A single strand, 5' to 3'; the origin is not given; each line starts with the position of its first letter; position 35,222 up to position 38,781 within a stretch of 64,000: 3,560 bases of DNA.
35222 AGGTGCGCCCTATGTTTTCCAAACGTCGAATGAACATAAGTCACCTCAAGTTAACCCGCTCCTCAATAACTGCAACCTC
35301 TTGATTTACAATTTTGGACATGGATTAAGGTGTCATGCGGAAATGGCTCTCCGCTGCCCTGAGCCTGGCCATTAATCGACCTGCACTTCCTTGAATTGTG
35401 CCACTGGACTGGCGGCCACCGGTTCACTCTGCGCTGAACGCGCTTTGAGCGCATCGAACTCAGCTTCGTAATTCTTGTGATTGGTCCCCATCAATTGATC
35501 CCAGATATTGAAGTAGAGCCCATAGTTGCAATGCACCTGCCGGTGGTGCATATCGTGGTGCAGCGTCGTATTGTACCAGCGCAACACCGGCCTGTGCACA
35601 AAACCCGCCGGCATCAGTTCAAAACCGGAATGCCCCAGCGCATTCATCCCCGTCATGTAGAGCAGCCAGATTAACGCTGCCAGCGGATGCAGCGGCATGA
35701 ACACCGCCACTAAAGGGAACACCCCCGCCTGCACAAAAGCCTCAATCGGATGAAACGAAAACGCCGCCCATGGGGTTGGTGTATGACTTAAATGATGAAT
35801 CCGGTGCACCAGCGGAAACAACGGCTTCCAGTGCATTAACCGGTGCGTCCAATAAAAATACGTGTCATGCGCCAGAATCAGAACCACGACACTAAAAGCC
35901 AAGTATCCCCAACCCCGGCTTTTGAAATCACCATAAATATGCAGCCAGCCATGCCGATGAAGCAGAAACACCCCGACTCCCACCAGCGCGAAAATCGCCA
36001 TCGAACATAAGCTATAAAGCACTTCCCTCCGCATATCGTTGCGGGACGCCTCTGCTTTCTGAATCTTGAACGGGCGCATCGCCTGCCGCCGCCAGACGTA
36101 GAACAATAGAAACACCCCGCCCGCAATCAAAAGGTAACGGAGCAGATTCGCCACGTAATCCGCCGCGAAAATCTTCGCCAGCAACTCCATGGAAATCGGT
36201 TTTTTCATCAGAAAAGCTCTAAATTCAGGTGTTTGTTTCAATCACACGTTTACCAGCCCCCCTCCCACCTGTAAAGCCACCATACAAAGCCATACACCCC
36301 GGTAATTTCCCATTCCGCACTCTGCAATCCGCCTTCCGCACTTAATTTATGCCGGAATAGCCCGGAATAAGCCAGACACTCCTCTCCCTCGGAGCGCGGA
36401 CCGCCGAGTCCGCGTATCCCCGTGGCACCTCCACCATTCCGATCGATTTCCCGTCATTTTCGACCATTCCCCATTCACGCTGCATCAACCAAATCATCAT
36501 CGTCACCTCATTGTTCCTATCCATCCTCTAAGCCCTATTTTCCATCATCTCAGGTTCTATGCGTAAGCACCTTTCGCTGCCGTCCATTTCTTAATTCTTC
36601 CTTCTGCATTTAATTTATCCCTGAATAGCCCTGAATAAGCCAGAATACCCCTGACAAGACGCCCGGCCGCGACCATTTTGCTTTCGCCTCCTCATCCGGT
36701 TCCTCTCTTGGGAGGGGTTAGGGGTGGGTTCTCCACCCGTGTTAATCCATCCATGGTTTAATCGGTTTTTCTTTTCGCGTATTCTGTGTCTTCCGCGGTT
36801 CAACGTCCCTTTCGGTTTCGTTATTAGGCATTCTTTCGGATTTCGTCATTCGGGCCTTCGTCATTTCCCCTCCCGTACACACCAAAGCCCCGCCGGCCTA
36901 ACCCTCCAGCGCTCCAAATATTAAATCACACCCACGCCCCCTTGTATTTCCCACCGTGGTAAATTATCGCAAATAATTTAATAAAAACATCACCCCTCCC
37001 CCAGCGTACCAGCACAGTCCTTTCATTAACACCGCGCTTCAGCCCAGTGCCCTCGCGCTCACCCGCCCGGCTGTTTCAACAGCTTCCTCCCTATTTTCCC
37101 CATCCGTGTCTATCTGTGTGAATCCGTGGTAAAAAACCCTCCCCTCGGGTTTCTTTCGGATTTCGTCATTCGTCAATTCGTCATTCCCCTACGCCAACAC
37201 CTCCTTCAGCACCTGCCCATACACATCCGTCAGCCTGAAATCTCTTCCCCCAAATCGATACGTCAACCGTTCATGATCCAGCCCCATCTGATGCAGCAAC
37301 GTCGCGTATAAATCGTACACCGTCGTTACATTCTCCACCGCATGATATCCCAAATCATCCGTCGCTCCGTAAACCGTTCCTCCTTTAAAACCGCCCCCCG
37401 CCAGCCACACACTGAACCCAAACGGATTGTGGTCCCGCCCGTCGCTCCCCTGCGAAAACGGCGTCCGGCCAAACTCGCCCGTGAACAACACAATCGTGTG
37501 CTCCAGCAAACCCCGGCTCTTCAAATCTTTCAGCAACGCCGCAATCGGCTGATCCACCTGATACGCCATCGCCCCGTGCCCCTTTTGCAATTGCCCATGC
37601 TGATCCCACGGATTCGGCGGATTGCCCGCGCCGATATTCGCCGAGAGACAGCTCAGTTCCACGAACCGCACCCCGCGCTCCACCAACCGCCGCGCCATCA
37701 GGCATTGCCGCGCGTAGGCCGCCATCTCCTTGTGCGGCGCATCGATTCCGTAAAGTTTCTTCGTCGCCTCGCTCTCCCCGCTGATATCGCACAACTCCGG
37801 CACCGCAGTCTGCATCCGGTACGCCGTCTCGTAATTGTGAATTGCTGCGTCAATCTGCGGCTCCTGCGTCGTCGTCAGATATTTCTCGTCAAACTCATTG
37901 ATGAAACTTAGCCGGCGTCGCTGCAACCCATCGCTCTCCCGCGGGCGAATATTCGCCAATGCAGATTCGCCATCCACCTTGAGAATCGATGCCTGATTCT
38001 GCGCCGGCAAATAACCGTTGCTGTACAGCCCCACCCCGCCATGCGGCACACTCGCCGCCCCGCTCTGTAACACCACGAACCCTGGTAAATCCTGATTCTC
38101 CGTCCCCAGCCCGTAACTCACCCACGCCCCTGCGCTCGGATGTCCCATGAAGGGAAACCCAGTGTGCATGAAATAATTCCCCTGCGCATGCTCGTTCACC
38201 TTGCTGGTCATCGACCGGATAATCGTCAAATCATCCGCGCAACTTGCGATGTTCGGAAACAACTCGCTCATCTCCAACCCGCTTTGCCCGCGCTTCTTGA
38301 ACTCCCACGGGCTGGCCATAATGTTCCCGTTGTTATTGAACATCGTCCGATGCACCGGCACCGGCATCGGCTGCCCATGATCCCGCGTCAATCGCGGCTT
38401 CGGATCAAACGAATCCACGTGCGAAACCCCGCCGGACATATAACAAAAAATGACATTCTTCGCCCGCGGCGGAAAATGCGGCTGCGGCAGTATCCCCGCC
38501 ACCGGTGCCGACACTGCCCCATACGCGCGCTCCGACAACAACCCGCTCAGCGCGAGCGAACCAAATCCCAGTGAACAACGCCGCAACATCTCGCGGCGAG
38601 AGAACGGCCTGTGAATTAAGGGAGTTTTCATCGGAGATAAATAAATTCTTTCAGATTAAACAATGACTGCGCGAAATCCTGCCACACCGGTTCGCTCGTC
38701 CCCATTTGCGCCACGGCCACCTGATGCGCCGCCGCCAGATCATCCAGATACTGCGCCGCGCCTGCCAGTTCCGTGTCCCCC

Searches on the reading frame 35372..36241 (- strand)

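Call 11: search_protein_families(library=pfam, proteins=[window:35372-36241:-], max_evalue=0.001)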
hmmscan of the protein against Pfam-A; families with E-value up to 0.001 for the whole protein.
window:35372-36241:- (289 aa): 1 family
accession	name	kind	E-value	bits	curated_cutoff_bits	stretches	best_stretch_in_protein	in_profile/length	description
PF04116.19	FA_hydroxylase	-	1.5e-28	100.3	31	1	118-253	1-132/132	Fatty acid hydroxylase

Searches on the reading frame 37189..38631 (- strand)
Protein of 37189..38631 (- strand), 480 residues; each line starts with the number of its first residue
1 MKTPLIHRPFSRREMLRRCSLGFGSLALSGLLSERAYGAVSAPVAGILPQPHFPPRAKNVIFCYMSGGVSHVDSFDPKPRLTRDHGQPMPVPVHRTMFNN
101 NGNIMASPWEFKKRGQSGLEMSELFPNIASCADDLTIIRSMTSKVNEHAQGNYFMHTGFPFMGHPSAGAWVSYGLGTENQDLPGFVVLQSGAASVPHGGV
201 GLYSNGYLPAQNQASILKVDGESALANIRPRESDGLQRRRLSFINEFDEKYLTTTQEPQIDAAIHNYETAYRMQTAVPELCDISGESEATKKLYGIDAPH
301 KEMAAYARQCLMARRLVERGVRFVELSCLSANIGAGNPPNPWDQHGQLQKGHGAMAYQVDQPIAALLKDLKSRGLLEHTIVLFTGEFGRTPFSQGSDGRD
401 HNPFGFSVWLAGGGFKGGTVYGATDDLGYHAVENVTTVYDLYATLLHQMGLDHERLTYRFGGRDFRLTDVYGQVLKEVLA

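Call 11: search_protein_families(library=pfam, proteins=[window:37189-38631:-], max_evalue=0.001)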
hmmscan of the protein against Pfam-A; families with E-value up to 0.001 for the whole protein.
window:37189-38631:- (480 aa): 1 family
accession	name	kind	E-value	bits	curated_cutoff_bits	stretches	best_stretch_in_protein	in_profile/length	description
PF07394.17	DUF1501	-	1.4e-142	475.9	27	1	57-479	1-390/390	Protein of unknown function (DUF1501)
